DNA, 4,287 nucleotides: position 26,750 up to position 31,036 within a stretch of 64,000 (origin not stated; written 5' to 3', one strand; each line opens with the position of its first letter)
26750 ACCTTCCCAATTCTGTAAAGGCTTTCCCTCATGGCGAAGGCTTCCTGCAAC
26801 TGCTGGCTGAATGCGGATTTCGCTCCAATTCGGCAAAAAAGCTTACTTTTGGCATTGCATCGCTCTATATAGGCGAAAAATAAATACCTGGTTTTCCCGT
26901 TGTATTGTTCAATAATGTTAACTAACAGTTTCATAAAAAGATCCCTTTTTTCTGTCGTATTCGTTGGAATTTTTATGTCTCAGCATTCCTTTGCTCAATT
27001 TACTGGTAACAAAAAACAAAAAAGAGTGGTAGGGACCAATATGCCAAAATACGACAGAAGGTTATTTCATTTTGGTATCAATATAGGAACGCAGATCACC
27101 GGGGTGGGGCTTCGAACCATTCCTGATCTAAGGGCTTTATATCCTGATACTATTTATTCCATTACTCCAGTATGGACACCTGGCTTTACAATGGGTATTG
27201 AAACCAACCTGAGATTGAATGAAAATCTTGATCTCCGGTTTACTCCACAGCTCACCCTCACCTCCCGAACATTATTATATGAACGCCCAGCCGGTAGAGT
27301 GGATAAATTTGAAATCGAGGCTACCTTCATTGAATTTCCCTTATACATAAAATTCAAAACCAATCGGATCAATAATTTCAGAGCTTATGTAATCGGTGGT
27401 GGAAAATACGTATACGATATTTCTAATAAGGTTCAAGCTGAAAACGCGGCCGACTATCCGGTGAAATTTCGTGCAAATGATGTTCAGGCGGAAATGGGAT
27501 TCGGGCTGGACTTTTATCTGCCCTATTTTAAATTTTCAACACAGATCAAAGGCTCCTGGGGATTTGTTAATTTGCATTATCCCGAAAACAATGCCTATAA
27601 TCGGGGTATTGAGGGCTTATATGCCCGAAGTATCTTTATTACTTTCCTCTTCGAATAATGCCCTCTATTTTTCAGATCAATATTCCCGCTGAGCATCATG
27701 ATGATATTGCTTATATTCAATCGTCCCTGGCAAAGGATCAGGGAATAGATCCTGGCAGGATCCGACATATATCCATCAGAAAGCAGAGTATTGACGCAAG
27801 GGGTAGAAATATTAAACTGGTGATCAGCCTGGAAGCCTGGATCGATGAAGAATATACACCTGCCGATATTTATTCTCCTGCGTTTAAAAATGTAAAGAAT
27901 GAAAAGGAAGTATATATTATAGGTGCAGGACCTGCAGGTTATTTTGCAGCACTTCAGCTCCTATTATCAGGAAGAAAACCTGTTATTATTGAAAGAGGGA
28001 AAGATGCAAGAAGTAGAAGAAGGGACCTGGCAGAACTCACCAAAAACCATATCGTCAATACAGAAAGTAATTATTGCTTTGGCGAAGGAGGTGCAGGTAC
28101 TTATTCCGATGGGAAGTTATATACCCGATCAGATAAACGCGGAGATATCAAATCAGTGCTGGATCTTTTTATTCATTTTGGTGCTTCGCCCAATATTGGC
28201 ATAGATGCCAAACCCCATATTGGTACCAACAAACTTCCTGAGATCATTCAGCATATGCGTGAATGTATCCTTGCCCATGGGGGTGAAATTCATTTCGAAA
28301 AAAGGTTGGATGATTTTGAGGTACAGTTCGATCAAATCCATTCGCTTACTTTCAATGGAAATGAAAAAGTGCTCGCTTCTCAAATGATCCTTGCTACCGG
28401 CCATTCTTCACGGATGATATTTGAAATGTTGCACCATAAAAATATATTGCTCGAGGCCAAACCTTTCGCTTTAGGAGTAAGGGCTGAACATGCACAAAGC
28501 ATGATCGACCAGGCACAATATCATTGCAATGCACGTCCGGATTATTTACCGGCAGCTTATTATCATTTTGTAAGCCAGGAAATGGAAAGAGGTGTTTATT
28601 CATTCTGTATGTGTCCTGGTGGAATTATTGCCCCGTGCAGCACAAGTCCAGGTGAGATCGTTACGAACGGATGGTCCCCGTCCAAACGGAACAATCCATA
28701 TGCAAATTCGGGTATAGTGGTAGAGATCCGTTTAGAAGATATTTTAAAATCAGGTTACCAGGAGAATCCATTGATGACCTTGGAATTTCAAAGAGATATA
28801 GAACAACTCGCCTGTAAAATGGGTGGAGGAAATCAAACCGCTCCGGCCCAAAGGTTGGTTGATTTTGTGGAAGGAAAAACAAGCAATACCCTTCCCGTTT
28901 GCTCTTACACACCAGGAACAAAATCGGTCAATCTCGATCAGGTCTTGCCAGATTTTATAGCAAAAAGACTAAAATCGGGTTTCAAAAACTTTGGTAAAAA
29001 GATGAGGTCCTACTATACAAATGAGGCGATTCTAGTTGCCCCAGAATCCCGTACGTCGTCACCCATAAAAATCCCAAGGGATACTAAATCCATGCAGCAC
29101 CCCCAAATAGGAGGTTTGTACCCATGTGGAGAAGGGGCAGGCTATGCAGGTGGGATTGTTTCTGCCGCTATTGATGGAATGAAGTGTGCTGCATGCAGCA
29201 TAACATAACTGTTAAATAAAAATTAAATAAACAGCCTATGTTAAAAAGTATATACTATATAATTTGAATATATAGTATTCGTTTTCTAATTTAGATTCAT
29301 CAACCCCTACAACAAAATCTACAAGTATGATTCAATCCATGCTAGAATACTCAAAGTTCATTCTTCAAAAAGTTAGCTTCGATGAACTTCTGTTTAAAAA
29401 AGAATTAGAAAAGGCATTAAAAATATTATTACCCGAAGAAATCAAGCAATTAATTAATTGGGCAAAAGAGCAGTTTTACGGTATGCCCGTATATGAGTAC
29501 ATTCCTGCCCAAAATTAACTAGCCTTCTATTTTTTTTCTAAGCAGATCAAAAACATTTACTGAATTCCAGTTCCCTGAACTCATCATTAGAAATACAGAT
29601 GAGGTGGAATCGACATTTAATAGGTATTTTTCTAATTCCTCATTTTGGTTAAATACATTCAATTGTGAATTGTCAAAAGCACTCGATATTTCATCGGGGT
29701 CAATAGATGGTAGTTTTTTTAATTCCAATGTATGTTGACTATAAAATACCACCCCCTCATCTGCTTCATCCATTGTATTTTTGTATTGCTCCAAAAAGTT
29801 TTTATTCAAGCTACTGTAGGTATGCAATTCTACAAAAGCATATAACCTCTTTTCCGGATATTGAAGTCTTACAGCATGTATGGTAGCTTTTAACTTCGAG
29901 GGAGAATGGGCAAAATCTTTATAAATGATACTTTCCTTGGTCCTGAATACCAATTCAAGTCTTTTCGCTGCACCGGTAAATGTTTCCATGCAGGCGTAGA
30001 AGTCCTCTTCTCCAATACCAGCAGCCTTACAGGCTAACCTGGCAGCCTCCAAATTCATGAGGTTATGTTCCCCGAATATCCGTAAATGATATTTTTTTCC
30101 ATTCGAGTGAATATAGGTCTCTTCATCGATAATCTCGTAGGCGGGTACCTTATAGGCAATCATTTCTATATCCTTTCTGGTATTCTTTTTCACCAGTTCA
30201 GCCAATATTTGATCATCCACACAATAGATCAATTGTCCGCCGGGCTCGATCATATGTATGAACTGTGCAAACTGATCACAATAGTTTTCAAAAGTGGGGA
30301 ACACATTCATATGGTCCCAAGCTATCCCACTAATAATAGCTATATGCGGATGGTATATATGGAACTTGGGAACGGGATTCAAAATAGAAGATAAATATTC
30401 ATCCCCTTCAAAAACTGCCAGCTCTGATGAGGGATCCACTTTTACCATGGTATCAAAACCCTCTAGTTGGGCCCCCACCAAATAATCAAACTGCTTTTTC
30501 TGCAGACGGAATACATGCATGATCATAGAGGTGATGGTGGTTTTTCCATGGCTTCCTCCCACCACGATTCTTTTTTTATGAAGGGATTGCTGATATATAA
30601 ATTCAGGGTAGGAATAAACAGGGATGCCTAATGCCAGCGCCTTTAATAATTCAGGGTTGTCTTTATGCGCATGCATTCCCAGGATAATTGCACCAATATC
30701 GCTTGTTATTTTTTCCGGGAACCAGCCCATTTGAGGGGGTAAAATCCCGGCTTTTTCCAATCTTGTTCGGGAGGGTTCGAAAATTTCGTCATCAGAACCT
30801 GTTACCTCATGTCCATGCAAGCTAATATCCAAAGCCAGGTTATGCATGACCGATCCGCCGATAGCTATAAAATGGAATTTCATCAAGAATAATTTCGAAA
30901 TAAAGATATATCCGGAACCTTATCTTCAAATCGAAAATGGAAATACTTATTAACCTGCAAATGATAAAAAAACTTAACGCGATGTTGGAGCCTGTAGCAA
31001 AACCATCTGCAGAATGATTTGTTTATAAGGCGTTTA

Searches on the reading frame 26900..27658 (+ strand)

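Call 6: search_protein_families(library=pfam, proteins=[window:26900-27658:+])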
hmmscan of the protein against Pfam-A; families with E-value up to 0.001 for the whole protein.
window:26900-27658:+ (252 aa): 1 family
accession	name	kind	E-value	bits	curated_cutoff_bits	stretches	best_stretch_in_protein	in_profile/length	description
PF13568.12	OMP_b-brl_2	-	2.4e-13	51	27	1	42-226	6-174/175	Outer membrane protein beta-barrel domain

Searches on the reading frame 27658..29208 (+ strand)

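Call 6: search_protein_families(library=pfam, proteins=[window:27658-29208:+])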
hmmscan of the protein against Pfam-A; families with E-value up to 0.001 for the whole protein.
window:27658-29208:+ (516 aa): 6 families
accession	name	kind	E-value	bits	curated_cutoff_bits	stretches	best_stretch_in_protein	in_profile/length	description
PF21688.3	FAD-depend_C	-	4.8e-71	239.5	27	1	269-466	1-197/197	FAD-dependent protein, C-terminal domain-like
PF03486.20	HI0933_like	-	8.3e-08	32.4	50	0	84-117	2-35/244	HI0933-like protein Rossmann domain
PF01266.30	DAO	-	3.3e-07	30.6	27.9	0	198-291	153-247/353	FAD dependent oxidoreductase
PF07992.20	Pyr_redox_2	-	3.6e-05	23.8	26.1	0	84-116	2-34/291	Pyridine nucleotide-disulphide oxidoreductase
PF13738.12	Pyr_redox_3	-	0.00036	20.3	30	0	87-118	2-34/305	Pyridine nucleotide-disulphide oxidoreductase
PF01494.25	FAD_binding_3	-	0.00053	19.7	22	1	84-118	3-37/349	FAD binding domain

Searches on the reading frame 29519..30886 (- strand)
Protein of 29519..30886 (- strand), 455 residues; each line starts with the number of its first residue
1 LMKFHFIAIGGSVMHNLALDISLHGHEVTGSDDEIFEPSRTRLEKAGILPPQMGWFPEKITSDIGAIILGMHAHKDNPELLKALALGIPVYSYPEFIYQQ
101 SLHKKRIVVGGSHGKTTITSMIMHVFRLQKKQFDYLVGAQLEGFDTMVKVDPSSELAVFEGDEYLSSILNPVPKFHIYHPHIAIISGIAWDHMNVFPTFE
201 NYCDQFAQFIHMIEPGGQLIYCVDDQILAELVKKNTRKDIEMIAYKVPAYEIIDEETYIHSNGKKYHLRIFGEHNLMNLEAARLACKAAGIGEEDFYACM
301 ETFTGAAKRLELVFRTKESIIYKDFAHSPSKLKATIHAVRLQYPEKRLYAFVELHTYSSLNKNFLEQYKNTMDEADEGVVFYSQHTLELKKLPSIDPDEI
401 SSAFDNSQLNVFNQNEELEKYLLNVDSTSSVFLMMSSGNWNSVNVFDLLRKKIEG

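Call 6: search_protein_families(library=pfam, proteins=[window:29519-30886:-])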
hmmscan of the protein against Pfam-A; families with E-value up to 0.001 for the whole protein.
window:29519-30886:- (455 aa): 3 families
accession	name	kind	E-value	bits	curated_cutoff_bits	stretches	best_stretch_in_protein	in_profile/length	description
PF08245.18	Mur_ligase_M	-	1.7e-18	67.7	24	1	109-285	1-199/200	Mur ligase middle domain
PF01225.30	Mur_ligase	-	9.4e-10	39.2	21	1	3-99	1-89/95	Mur ligase family, catalytic domain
PF02875.26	Mur_ligase_C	-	2.2e-06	28.9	28.4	1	309-438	2-127/127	Mur ligase, glutamate ligase domain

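Call 16: find_related_loci(query=window:29519-30886:-, collection=genome_contigs, flank=4000)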
Query window:29519-30886:- (455 aa) in genome_contigs; peptide patterns used: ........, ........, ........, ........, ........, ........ (x = any residue, [..] = any of these).
595 stretches matched a pattern; 572 encode a relative of the query (tblastn E <= 1e-3); the best 80 are kept; 80 distinct loci.
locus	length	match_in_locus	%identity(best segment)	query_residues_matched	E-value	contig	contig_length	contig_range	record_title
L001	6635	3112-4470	70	2-454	0e+0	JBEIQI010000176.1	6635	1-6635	MAG: Flavobacteriales bacterium isolate Sample-107-S7-bin-116 Sample_107_S7-bin_116-k141_1295147, whole genome shotgun s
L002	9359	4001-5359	71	2-454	0e+0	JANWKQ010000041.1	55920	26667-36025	MAG: Flavobacteriales bacterium isolate CRAIB_MAG97 c_000000017362, whole genome shotgun sequence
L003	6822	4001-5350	69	2-451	0e+0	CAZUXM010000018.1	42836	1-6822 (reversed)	MAG TPA_asm: uncultured Candidatus Competibacteraceae bacterium isolate binchicken_co179_376 genome assembly, contig: NO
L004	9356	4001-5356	54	2-452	6e-174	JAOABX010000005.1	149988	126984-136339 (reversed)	MAG: Flavobacteriales bacterium isolate SKW189 NODE_5_length_149988_cov_5.190206, whole genome shotgun sequence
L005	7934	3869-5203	54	1-445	1e-173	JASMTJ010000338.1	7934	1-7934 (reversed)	MAG: Bacteroidales bacterium isolate GSC-VFA-60_REP7 CoA_60C_k149_42994, whole genome shotgun sequence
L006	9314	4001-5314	57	2-440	5e-172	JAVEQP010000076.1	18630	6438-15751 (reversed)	MAG: Lentimicrobium sp. isolate BF_dRep_31 NODE_9079_length_18630_cov_18.293790_Biofilm4, whole genome shotgun sequence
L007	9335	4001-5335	54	1-445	2e-171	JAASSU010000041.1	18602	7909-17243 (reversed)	MAG: Bacteroidetes bacterium isolate KhS_metabat.24 KhS_C984, whole genome shotgun sequence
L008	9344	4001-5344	56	3-450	2e-170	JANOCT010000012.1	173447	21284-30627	MAG: bacterium isolate VAR_17_metabat_29 VAR_17_k141_2555830, whole genome shotgun sequence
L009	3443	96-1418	55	2-443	9e-179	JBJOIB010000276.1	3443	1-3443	MAG: Bacteroidota bacterium isolate sharkriverslough_2019_sw_WHONDRS-S19S_0042_B_bin.86 scaffold_1521432, whole genome s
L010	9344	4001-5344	54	1-449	3e-170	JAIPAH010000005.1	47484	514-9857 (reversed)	MAG: Bacteroidales bacterium isolate Tobar18m-G1 Tobar18m-20mill-C32, whole genome shotgun sequence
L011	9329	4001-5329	55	2-441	1e-167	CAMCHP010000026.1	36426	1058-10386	MAG: Chryseobacterium gleum isolate MiE-14oct19-89 genome assembly, contig: MiE-14oct19-C1234, whole genome shotgun sequ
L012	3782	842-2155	56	2-440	5e-174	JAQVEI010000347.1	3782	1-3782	MAG: Lentimicrobiaceae bacterium isolate STE_131 NODE_80435_length_3782_cov_2.697674_Sandtown_E, whole genome shotgun se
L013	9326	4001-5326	55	2-445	8e-167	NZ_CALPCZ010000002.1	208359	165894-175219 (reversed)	Odoribacter lunatus strain DSM 112344 NODE_2_length_208359_cov_43.315846, whole genome shotgun sequence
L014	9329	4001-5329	55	1-444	2e-166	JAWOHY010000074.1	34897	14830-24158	MAG: Bacteroidales bacterium isolate CWP5-1.bin.50 k191_757796, whole genome shotgun sequence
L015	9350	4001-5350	54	2-453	1e-165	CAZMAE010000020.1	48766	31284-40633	MAG TPA_asm: uncultured Odoribacter sp. isolate SRP330255_co2_37 genome assembly, contig: k141_5575505, whole genome sho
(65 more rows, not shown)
